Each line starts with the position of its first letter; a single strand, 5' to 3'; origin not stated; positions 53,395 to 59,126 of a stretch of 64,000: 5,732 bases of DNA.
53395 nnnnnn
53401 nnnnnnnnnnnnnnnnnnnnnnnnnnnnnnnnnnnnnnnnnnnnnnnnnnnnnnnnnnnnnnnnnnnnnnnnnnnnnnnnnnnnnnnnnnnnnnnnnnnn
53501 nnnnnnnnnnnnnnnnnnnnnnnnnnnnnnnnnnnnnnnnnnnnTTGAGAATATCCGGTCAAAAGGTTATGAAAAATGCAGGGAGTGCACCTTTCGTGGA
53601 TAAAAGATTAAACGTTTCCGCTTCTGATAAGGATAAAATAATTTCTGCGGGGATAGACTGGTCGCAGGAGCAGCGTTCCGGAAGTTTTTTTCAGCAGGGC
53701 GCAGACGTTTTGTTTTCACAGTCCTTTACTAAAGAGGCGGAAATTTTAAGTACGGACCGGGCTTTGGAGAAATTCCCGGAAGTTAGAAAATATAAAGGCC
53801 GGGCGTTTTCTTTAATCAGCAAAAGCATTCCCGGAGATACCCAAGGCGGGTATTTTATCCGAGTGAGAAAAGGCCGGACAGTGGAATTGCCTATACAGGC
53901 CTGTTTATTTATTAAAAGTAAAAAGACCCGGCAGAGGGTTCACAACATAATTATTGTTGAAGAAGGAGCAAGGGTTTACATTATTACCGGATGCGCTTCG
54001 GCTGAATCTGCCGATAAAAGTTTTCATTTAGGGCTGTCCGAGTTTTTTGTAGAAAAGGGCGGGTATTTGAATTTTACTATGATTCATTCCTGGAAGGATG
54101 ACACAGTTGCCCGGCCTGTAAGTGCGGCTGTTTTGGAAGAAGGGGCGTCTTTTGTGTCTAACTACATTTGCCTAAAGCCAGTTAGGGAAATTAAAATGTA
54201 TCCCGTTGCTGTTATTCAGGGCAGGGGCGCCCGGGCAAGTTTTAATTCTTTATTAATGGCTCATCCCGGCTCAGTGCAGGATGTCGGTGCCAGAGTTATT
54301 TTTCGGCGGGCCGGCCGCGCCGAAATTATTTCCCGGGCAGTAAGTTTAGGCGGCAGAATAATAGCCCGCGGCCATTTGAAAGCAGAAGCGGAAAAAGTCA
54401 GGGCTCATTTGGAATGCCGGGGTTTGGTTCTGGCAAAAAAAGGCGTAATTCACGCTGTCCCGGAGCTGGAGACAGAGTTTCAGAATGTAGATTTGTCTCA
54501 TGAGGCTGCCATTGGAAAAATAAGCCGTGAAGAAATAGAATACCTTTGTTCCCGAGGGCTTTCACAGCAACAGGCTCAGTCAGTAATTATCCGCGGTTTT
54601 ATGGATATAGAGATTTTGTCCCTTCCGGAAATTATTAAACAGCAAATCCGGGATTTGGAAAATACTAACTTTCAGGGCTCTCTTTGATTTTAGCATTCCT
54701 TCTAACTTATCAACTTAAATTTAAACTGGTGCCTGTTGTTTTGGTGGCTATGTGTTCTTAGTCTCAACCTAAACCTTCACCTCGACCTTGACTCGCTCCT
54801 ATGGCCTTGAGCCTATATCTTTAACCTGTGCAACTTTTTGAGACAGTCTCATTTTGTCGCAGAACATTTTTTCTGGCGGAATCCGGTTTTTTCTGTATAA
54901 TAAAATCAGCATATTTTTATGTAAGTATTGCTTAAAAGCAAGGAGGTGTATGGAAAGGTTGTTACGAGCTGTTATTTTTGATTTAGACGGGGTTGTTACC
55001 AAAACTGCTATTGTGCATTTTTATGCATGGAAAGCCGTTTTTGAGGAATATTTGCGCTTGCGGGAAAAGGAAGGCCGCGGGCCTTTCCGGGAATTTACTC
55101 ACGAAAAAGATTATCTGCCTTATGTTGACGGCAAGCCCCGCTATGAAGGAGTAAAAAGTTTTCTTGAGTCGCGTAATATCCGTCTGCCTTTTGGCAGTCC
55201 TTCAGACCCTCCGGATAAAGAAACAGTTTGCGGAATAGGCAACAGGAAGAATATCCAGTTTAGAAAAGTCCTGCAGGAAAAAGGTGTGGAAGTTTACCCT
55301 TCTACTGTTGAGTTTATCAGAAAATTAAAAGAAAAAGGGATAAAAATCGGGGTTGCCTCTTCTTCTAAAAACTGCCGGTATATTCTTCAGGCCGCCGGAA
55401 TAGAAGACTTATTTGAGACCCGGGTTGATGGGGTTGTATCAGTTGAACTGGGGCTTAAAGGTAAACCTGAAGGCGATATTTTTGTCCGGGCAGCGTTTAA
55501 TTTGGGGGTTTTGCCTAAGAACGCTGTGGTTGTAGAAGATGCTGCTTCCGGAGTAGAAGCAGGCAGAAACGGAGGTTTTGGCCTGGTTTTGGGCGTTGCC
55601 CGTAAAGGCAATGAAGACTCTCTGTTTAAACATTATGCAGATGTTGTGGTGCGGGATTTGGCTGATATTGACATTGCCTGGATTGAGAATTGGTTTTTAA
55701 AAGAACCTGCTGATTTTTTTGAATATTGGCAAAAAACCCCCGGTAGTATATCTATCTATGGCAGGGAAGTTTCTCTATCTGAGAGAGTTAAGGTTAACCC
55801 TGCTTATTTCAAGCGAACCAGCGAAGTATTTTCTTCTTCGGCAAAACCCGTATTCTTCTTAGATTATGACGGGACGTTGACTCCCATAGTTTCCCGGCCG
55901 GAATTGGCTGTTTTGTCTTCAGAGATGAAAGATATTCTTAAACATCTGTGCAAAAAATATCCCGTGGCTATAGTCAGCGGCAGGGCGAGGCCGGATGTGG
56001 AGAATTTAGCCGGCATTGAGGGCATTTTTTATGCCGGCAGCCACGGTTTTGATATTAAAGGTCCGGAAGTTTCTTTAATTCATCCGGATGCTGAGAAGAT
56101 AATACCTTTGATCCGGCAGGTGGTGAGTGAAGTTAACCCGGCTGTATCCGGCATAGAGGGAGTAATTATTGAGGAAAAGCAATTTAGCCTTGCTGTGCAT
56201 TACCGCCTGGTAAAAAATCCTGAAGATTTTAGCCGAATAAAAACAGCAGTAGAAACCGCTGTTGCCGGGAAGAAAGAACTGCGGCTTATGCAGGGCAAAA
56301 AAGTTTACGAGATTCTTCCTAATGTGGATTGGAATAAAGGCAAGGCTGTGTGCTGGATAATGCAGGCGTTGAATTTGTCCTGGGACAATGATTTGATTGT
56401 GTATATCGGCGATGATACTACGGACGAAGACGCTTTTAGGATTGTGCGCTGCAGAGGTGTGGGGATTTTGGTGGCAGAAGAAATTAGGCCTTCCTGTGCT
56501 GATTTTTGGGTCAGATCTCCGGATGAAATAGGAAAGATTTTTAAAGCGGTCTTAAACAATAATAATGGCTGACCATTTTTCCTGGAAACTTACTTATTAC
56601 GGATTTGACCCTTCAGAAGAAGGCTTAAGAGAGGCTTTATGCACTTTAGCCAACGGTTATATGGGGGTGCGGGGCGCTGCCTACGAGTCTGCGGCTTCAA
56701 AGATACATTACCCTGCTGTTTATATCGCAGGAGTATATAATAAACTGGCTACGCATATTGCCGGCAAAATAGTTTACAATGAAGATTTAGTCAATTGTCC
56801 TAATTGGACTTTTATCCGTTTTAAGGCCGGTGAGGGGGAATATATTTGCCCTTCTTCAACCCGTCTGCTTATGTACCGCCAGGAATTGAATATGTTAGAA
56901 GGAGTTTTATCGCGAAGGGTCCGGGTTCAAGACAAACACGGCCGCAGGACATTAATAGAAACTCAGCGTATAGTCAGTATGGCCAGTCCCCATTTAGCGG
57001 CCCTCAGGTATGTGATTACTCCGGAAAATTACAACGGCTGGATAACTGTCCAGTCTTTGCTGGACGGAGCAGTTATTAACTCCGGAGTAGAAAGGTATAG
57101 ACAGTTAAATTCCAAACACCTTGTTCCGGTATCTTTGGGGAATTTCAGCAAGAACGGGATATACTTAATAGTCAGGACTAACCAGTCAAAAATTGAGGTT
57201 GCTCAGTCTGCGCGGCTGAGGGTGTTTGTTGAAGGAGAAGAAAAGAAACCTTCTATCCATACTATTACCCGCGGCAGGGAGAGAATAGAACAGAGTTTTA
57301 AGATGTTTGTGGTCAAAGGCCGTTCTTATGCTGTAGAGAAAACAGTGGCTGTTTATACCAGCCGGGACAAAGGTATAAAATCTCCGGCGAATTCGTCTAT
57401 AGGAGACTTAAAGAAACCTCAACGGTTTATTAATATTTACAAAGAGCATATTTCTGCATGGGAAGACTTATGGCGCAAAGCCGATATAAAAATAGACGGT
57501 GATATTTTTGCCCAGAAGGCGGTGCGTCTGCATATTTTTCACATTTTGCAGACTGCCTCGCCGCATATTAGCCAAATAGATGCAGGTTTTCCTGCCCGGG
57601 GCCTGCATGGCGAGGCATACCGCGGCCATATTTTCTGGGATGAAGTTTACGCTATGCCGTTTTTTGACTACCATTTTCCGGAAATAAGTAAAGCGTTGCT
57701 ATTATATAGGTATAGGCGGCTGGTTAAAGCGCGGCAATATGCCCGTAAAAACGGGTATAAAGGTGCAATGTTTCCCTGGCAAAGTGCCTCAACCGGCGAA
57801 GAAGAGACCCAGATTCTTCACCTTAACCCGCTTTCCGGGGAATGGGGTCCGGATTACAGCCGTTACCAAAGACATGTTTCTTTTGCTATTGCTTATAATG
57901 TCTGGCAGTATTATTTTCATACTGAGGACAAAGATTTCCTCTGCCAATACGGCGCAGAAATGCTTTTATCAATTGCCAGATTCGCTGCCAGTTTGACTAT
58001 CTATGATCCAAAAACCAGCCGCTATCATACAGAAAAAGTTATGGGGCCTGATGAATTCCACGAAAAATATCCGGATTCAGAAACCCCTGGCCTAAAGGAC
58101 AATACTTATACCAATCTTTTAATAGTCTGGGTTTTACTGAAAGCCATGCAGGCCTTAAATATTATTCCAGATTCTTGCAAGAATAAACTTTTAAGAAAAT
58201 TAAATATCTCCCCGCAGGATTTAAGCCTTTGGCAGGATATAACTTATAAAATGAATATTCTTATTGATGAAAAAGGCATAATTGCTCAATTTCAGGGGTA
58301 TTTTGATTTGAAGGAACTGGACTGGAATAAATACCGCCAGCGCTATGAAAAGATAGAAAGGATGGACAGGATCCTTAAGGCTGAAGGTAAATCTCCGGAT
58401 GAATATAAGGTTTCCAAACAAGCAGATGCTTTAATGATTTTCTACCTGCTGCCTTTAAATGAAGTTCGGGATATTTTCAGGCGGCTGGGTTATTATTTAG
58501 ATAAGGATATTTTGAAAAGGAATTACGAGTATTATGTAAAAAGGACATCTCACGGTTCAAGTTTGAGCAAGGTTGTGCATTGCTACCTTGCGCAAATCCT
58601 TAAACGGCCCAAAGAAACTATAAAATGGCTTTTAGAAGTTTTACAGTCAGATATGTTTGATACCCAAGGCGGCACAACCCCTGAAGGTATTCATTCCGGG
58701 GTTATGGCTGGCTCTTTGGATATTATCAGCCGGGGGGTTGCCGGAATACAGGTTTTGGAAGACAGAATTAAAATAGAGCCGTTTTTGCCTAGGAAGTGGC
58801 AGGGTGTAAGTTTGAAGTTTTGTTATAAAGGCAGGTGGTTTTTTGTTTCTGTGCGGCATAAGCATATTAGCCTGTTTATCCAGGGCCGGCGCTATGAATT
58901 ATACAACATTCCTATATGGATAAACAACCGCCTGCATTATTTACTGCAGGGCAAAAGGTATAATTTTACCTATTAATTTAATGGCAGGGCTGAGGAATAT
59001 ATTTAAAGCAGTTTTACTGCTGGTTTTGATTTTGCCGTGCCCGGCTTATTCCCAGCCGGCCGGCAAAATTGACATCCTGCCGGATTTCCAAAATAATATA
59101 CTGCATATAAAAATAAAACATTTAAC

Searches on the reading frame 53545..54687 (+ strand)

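Call 9: search_protein_families(library=pfam, max_evalue=0.001, proteins=[window:53545-54687:+])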
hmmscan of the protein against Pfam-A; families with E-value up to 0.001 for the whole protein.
window:53545-54687:+ (380 aa): 1 family
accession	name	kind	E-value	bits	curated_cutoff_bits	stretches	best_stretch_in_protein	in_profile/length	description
PF01458.23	SUFBD_core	-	2.4e-39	135.6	27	1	124-352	4-232/232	SUF system FeS cluster assembly, SufBD core domain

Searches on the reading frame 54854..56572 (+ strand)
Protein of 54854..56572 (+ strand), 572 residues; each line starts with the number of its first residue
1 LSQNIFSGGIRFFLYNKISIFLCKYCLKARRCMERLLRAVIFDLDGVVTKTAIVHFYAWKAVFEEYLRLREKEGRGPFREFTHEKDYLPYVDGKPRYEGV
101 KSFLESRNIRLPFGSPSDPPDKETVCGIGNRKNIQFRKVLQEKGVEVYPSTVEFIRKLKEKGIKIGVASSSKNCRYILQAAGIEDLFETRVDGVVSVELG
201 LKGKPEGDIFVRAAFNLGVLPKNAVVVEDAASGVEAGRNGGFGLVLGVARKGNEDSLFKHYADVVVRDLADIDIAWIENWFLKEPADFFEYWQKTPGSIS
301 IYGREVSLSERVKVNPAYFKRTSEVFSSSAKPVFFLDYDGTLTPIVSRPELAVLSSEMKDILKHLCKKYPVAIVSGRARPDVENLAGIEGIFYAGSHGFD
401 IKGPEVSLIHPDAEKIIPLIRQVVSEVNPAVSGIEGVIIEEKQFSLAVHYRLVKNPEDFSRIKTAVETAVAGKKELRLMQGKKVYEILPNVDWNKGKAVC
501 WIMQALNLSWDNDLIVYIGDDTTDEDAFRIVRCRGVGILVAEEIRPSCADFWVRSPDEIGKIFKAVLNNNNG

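Call 9: search_protein_families(library=pfam, max_evalue=0.001, proteins=[window:54854-56572:+])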
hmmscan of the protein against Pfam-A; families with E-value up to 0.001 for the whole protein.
window:54854-56572:+ (572 aa): 6 families
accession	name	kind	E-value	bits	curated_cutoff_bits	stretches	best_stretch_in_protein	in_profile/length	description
PF02358.22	Trehalose_PPase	-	7.7e-51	172.9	27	1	335-540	1-215/235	Trehalose-phosphatase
PF00702.32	Hydrolase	-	7e-25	89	26.4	1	38-241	2-191/191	haloacid dehalogenase-like hydrolase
PF13419.12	HAD_2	-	7.6e-18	65.7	23.8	1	40-241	1-172/178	Haloacid dehalogenase-like hydrolase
PF08282.18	Hydrolase_3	-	1.2e-06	28.9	20.9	0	452-531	147-222/255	haloacid dehalogenase-like hydrolase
PF12710.13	HAD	-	0.00062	20.7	27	0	41-195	2-143/189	haloacid dehalogenase-like hydrolase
PF13242.12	Hydrolase_like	-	0.00078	19.7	22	0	203-271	3-74/75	HAD-hyrolase-like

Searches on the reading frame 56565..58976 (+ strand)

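Call 9: search_protein_families(library=pfam, max_evalue=0.001, proteins=[window:56565-58976:+])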
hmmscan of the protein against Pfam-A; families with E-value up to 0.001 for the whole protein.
window:56565-58976:+ (803 aa): 4 families
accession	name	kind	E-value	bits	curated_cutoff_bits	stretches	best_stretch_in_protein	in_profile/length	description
PF03632.21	Glyco_hydro_65m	-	2.3e-118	395.8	27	1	321-718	1-370/371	Glycosyl hydrolase family 65 central catalytic domain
PF03636.21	Glyco_hydro_65N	-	6.4e-69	232.6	26.6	1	11-267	2-233/233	Glycosyl hydrolase family 65, N-terminal domain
PF03633.20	Glyco_hydro_65C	-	2.2e-10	40.6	22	1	730-770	3-43/62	Glycosyl hydrolase family 65, C-terminal domain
PF22124.2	Glyco_hydro_95_cat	-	3.1e-05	23.5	27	1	442-535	171-264/408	Glycosyl hydrolase family 95 catalytic domain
